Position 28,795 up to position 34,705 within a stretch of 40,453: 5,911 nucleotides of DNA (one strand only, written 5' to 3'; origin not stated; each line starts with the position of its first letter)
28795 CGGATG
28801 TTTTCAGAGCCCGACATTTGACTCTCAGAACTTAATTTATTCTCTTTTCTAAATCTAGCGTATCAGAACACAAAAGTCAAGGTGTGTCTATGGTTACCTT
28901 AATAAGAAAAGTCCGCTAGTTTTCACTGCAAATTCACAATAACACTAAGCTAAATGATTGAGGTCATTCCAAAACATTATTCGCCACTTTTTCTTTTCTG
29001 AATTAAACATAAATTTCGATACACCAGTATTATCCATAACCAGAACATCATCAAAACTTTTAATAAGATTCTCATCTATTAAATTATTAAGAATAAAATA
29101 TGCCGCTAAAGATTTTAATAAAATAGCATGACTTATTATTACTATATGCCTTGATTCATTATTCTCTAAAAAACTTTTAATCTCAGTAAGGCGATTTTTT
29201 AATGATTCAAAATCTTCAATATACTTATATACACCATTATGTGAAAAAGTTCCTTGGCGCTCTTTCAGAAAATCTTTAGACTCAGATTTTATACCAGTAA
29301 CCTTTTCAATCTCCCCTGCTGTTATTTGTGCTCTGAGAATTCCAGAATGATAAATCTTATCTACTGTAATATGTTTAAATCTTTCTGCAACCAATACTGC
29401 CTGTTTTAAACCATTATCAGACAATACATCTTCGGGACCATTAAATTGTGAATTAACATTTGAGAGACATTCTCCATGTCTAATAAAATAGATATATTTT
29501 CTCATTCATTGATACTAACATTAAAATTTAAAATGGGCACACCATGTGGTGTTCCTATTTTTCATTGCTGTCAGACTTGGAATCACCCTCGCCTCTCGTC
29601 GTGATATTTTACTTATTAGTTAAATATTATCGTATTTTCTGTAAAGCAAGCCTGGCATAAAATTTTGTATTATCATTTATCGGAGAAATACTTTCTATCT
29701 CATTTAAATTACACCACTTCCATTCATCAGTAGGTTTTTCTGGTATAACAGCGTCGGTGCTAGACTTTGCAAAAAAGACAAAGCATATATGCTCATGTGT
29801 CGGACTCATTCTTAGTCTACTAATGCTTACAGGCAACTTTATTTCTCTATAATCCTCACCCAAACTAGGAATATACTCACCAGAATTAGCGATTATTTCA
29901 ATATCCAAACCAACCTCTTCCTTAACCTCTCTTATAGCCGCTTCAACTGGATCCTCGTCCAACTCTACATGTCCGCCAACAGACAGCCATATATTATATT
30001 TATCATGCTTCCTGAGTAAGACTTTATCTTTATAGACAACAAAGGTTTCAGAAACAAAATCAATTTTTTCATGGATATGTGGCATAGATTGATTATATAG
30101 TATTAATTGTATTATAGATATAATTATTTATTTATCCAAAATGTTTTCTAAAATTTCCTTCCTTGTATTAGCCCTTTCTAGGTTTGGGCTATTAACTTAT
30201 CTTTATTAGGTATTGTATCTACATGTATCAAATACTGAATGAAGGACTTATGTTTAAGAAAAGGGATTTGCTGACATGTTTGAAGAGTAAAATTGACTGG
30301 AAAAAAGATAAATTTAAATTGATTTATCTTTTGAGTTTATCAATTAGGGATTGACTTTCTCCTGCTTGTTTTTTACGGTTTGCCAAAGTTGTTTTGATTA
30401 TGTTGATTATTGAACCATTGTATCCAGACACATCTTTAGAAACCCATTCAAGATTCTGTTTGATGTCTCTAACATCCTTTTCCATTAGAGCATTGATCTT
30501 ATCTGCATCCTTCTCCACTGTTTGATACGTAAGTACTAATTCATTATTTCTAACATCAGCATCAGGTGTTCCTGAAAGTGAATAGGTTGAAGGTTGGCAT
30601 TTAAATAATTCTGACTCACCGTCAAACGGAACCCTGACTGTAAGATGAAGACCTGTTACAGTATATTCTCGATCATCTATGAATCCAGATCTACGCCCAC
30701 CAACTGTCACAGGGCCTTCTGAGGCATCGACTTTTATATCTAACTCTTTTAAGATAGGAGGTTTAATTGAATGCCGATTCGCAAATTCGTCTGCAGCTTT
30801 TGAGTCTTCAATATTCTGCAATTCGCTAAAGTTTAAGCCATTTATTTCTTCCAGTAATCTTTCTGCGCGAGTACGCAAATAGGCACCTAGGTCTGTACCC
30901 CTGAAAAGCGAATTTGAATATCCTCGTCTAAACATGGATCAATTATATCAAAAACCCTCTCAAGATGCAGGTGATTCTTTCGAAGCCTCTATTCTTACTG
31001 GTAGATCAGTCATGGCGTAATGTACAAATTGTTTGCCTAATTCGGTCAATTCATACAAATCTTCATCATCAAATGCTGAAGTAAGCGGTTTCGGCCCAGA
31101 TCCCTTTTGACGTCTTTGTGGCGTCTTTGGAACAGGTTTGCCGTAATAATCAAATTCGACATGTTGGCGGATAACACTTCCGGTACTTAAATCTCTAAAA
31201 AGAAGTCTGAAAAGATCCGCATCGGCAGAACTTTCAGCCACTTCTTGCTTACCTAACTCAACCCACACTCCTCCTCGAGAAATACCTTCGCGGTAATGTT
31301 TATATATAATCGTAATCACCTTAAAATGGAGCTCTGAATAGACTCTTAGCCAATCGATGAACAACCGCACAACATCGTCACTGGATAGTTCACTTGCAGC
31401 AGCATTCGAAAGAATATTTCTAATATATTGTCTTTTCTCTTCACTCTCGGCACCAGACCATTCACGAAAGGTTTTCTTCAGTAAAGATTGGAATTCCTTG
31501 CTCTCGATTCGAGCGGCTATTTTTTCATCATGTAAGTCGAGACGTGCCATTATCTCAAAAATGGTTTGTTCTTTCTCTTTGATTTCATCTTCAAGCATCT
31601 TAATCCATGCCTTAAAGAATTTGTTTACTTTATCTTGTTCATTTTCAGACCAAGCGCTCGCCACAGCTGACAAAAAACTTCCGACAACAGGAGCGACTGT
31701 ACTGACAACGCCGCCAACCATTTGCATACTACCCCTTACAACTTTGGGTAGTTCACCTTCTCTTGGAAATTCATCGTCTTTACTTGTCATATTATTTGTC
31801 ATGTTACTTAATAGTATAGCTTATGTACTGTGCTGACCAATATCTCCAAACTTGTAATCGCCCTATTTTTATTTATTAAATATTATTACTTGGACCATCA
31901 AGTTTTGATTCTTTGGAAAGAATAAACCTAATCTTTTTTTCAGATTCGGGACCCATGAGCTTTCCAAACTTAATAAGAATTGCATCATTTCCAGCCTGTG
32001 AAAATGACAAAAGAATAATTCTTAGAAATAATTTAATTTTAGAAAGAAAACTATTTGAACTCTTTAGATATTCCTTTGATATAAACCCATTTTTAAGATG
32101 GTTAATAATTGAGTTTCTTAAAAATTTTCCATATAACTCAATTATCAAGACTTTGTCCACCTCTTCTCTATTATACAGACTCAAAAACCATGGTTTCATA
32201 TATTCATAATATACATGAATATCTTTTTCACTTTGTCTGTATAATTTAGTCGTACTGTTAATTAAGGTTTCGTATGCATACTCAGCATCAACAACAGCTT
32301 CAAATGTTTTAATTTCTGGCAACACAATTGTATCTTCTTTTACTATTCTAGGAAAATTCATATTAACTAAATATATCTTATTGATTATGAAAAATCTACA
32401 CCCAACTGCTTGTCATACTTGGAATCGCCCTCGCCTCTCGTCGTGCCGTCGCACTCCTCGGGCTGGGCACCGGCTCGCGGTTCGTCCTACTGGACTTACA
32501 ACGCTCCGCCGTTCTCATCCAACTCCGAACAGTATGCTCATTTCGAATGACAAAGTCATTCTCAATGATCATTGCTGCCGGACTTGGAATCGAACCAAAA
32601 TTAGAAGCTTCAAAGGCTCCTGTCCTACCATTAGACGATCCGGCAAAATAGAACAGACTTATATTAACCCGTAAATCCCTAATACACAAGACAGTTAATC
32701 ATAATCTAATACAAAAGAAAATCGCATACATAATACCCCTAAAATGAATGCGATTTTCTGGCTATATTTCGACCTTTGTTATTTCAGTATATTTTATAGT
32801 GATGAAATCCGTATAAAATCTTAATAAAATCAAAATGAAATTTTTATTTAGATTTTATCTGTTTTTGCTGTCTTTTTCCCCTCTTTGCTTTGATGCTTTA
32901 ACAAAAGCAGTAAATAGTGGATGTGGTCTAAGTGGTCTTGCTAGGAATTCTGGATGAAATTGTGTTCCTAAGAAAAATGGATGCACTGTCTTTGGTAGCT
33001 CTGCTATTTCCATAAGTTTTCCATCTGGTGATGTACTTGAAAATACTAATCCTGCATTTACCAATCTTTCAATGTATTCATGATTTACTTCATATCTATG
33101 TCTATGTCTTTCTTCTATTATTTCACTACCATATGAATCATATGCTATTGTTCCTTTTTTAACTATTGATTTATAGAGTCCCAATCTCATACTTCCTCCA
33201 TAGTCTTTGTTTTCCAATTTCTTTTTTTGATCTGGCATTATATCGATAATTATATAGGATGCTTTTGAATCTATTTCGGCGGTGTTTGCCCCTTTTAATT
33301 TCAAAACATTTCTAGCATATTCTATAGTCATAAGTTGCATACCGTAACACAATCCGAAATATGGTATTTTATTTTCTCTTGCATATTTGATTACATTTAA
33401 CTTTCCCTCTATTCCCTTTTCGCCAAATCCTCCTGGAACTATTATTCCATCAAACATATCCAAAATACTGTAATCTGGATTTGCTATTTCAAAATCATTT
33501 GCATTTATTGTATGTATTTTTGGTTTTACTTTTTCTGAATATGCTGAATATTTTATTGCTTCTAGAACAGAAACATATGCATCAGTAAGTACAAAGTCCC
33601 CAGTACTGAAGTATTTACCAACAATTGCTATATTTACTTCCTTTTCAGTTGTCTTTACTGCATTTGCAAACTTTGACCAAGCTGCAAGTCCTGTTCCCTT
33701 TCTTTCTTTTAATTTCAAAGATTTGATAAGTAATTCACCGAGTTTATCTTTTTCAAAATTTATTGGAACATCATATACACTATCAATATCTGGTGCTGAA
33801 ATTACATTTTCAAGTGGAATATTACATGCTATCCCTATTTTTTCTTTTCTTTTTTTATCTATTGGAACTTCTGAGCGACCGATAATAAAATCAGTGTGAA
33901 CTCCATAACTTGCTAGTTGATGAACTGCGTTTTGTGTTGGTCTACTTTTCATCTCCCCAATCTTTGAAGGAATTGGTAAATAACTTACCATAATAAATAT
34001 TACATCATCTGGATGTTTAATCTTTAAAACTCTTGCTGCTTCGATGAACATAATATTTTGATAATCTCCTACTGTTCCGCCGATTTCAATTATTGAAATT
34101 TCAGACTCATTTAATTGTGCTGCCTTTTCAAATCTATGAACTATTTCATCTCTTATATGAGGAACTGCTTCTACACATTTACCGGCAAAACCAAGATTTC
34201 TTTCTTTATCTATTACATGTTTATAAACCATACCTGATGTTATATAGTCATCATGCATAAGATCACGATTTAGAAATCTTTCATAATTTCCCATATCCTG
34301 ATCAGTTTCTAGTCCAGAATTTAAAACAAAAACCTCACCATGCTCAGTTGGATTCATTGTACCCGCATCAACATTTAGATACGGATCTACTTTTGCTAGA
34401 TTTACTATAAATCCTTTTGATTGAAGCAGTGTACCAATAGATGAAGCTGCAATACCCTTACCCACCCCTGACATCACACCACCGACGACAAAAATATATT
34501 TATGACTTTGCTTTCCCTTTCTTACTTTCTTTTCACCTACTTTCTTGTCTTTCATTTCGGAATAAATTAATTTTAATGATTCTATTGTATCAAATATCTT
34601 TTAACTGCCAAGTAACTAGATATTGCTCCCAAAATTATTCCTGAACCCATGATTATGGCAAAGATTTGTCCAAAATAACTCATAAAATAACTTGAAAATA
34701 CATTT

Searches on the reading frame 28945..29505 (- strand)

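Call 89: search_protein_families(library=pfam, proteins=[window:28945-29505:-], max_evalue=0.0001)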
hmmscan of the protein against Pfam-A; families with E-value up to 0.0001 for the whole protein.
window:28945-29505:- (186 aa): 1 family
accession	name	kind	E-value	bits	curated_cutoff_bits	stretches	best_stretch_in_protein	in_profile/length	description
PF00300.27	His_Phos_1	-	1.4e-21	77.5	21.7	1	5-84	1-81/194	Histidine phosphatase superfamily (branch 1)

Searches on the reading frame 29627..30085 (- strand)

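Call 89: search_protein_families(library=pfam, proteins=[window:29627-30085:-], max_evalue=0.0001)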
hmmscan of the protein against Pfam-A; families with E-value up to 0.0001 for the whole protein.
window:29627-30085:- (152 aa): 1 family
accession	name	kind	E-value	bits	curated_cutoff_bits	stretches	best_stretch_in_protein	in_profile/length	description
PF00293.34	NUDIX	-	1.6e-16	61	21.1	1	18-134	11-122/134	NUDIX domain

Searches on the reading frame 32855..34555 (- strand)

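Call 90: search_protein_families(library=pfam, proteins=[window:32855-34555:-], max_evalue=0.0001)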
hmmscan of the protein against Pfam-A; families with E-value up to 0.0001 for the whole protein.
window:32855-34555:- (566 aa): 3 families
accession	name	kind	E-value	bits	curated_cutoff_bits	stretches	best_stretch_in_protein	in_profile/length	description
PF06418.20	CTP_synth_N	-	2.5e-98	329.1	26.1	1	19-282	1-265/265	CTP synthase N-terminus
PF00117.34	GATase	-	6.9e-37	127.4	22.8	1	322-553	1-189/190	Glutamine amidotransferase class-I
PF07722.19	Peptidase_C26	-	1.5e-07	31.9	20.5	1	386-536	95-219/219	Peptidase C26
